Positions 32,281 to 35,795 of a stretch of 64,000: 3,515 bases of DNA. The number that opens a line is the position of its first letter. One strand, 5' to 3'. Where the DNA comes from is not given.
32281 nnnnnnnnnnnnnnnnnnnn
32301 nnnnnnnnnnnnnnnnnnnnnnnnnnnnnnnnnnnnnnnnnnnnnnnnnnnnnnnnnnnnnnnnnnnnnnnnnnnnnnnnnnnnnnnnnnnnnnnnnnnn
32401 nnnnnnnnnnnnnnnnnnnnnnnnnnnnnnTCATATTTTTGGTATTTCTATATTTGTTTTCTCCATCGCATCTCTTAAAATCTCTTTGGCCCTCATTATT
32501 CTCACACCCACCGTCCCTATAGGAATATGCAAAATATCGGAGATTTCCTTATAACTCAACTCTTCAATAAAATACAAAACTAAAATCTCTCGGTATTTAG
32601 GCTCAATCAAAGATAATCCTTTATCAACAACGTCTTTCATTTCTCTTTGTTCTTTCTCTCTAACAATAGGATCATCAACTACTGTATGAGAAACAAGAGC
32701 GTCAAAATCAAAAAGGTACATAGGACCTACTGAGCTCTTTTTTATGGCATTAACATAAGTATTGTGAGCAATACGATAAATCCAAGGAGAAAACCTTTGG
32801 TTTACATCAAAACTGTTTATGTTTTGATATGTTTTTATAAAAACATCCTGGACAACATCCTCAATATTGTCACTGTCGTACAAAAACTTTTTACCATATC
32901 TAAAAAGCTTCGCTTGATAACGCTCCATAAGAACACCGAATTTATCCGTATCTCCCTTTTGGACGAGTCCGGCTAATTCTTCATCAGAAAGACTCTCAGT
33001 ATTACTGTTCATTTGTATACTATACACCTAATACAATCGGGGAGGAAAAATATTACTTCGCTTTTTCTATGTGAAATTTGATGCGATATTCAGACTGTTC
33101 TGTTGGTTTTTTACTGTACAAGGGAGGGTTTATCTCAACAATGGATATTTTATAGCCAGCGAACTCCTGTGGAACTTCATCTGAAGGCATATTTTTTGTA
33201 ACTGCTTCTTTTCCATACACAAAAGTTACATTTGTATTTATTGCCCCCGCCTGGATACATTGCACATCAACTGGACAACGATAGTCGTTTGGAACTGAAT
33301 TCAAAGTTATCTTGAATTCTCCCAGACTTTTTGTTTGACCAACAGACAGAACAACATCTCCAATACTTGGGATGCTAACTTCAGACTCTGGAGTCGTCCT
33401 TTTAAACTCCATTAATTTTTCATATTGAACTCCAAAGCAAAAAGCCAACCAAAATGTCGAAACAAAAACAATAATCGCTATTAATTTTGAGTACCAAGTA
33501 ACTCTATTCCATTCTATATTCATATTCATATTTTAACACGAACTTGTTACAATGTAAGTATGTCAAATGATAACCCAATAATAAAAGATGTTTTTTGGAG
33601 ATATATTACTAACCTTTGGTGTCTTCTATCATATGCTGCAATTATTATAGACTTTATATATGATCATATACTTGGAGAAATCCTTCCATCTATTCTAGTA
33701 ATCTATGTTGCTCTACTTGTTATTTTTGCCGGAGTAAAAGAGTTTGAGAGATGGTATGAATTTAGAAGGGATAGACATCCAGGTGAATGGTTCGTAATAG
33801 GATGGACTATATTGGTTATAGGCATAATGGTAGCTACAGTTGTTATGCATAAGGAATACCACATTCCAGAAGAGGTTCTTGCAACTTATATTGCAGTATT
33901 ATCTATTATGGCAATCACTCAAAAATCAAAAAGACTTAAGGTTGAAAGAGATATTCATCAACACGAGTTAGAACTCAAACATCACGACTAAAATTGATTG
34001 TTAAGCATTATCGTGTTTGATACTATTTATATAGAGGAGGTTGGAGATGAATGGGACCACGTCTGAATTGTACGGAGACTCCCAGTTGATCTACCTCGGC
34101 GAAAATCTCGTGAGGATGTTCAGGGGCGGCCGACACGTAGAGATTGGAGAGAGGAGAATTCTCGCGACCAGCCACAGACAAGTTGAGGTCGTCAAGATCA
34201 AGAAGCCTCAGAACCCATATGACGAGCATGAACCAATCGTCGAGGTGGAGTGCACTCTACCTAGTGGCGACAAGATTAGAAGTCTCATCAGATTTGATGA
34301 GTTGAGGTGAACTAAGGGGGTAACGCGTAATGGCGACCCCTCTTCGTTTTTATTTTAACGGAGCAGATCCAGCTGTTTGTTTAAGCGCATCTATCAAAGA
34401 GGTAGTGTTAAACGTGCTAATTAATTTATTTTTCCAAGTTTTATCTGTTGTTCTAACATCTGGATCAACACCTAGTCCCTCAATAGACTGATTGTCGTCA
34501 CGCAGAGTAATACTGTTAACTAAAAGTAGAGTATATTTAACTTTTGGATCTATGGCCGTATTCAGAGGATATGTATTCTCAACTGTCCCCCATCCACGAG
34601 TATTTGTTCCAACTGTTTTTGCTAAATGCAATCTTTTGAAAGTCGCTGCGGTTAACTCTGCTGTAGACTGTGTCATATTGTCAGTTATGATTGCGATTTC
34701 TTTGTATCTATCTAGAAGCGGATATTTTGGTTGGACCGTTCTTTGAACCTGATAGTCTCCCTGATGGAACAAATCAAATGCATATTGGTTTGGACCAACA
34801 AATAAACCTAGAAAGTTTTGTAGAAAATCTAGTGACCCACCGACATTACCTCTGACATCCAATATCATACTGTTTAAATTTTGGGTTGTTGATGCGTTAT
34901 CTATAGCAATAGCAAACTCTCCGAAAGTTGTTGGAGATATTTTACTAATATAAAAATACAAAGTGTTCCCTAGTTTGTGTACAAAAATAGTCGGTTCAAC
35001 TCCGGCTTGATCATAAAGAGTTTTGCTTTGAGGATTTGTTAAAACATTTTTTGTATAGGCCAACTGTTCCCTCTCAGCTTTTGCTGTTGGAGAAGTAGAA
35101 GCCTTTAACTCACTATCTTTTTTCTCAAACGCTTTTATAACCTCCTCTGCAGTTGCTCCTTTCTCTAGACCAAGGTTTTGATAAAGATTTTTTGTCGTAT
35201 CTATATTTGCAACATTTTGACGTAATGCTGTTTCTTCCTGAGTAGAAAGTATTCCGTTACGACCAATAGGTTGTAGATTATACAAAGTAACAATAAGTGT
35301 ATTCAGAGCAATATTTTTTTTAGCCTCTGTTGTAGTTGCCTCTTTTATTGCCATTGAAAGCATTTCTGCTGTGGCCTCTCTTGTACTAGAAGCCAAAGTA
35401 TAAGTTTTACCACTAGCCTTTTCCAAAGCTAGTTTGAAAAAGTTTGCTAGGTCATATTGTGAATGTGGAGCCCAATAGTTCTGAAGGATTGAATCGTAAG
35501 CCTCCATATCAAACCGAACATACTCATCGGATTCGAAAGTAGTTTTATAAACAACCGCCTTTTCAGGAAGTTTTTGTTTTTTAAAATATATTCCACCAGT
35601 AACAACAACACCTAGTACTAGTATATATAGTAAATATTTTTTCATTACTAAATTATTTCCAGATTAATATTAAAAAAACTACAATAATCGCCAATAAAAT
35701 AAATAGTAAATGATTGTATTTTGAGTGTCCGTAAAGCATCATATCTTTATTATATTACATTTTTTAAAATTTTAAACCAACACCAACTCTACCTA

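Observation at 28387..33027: ECF sigma/anti-sigma-linked extracytoplasmic flavinylation module: FMN-binding protein, ApbE, membrane FNR-like reductase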

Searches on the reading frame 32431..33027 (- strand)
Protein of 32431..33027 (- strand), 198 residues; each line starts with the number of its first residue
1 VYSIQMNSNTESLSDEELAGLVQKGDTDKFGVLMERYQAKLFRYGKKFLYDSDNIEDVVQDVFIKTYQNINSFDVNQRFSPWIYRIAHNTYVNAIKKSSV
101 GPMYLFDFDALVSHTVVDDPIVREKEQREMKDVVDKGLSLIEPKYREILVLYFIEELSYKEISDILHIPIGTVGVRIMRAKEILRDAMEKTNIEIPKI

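Call 3: search_protein_families(library=pfam, proteins=[window:32431-33027:-], max_evalue=0.1)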
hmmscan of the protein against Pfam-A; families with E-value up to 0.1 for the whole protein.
window:32431-33027:- (198 aa): 8 families
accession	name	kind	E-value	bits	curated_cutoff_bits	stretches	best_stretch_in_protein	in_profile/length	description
PF04542.20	Sigma70_r2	-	5.3e-16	58.6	24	1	33-98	1-68/71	Sigma-70 region 2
PF08281.18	Sigma70_r4_2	-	6.9e-14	51.7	25.7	1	141-182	11-52/54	Sigma-70, region 4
PF04545.22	Sigma70_r4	-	2.4e-08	33.8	24.1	1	142-185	6-49/50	Sigma-70, region 4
PF07638.17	Sigma70_ECF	-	0.0098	16.2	21.1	0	125-188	121-183/185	ECF sigma factor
PF06530.18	Phage_antitermQ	-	0.028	14.8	26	1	137-193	59-115/118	Phage antitermination protein Q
PF04297.20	UPF0122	-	0.038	14.7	22.7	0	129-190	6-67/101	Putative helix-turn-helix protein, YlxM / p13 like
PF13556.12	HTH_30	-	0.066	13.5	27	0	146-185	2-41/59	PucR C-terminal helix-turn-helix domain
PF25787.1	HTH_SB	-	0.077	13.2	43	0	158-181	24-47/53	Sleeping Beauty transposase HTH domain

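Call 4: search_protein_families(library=ncbifam, proteins=[window:32431-33027:-], max_evalue=0.1)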
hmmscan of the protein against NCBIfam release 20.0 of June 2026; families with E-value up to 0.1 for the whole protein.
window:32431-33027:- (198 aa): 110 families (the best 25 are shown)
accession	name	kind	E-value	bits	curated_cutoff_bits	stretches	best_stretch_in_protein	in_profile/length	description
NF007223.0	PRK09641.1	equivalog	4.3e-37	127.8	209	1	19-190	9-186/187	RNA polymerase sigma factor SigW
TIGR02948.1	SigW_bacill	equivalog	4.4e-33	114.9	243.1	1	21-189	11-185/187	RNA polymerase sigma factor SigW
NF008888.0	PRK11922.1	equivalog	1.2e-31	110.1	204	1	7-190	9-198/231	RNA polymerase sigma factor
NF009171.0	PRK12518.1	equivalog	5.2e-31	108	208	1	6-193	5-189/191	RNA polymerase sigma factor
TIGR02939.1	RpoE_Sigma70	equivalog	1.1e-29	103.8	236.15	1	12-186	4-184/190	RNA polymerase sigma factor RpoE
TIGR02937.1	sigma70-ECF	superfamily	3.2e-28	98.4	42.9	1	30-188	3-165/165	sigma-70 family RNA polymerase sigma factor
NF007222.0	PRK09640.1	equivalog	7.4e-27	94.1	194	1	10-190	5-184/188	RNA polymerase sigma factor SigX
TIGR02985.1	Sig70_bacteroi1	subfamily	2e-25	89.9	126.4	1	29-187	2-161/162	RNA polymerase sigma-70 factor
NF009174.0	PRK12522.1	equivalog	2.3e-25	89.6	217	1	30-191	5-170/175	RNA polymerase sigma factor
NF008891.0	PRK11924.1-5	subfamily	2.4e-25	89.7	259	1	28-189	3-164/171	RNA polymerase sigma factor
NF006930.0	PRK09415.1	subfamily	6.9e-25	87.9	198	1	30-190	18-177/179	RNA polymerase factor sigma C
NF004113.0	PRK05602.1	equivalog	4.5e-24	85.2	208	1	6-193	23-206/211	RNA polymerase sigma factor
NF007216.0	PRK09638.1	equivalog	4.6e-24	85.2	194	1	14-192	4-178/180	RNA polymerase sigma factor SigY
NF009166.1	PRK12513.1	equivalog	7.1e-24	84.6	206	1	10-190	4-188/193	RNA polymerase sigma factor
TIGR02950.1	SigM_subfam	subfamily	1.9e-23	83.1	147.95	1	33-187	5-157/159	RNA polymerase sigma factor, SigM family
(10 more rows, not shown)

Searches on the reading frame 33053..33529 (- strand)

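Call 3: search_protein_families(library=pfam, proteins=[window:33053-33529:-], max_evalue=0.1)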
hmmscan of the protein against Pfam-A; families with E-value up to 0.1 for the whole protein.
window:33053-33529:- (158 aa): 1 family
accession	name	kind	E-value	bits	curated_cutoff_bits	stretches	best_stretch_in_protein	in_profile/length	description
PF12655.13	CDIF630_02480-like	-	0.094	13.1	25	0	42-59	7-24/36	Spore surface protein CDIF630_02480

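Call 4: search_protein_families(library=ncbifam, proteins=[window:33053-33529:-], max_evalue=0.1)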
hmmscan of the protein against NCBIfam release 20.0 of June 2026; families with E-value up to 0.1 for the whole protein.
window:33053-33529:- (158 aa): 0 families

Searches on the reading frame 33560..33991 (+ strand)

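Call 34: search_protein_families(library=pfam, proteins=[window:33560-33991:+], max_evalue=0.01)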
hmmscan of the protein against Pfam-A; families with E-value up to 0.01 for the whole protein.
window:33560-33991:+ (143 aa): 4 families
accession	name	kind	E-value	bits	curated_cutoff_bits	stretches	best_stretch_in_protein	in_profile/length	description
PF07695.17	7TMR-DISM_7TM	-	7.3e-05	23.2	29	1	19-114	101-189/205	7TM diverse intracellular signalling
PF01757.29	Acyl_transf_3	-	0.00057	19.5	31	1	6-127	139-267/326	Acyltransferase domain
PF19601.4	DUF6106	-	0.0045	17.4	25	0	32-68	37-73/173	Family of unknown function (DUF6106)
PF03729.18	DUF308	-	0.0066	17.1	25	0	45-91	23-71/73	Short repeat of unknown function (DUF308)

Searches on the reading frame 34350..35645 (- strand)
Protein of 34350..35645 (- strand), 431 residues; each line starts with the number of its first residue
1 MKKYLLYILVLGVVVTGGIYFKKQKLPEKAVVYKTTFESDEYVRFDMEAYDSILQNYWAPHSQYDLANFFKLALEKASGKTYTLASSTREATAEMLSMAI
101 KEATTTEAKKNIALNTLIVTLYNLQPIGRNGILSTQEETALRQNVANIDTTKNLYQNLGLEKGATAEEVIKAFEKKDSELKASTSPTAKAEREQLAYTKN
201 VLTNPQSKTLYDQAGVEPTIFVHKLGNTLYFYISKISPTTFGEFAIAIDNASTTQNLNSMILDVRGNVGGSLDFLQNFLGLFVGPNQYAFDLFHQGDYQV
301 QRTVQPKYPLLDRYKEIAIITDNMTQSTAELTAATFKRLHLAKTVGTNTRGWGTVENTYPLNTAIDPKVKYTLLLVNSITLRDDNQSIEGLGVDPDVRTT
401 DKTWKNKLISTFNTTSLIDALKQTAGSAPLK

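Call 34: search_protein_families(library=pfam, proteins=[window:34350-35645:-], max_evalue=0.01)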
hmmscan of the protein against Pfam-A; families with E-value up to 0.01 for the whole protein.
window:34350-35645:- (431 aa): 2 families
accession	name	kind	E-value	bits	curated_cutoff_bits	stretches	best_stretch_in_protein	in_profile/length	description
PF03572.23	Peptidase_S41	-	2.1e-21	76.6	24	1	230-398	4-164/165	Peptidase family S41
PF00226.36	DnaJ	-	0.00027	21.4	27.8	1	153-212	1-63/63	DnaJ domain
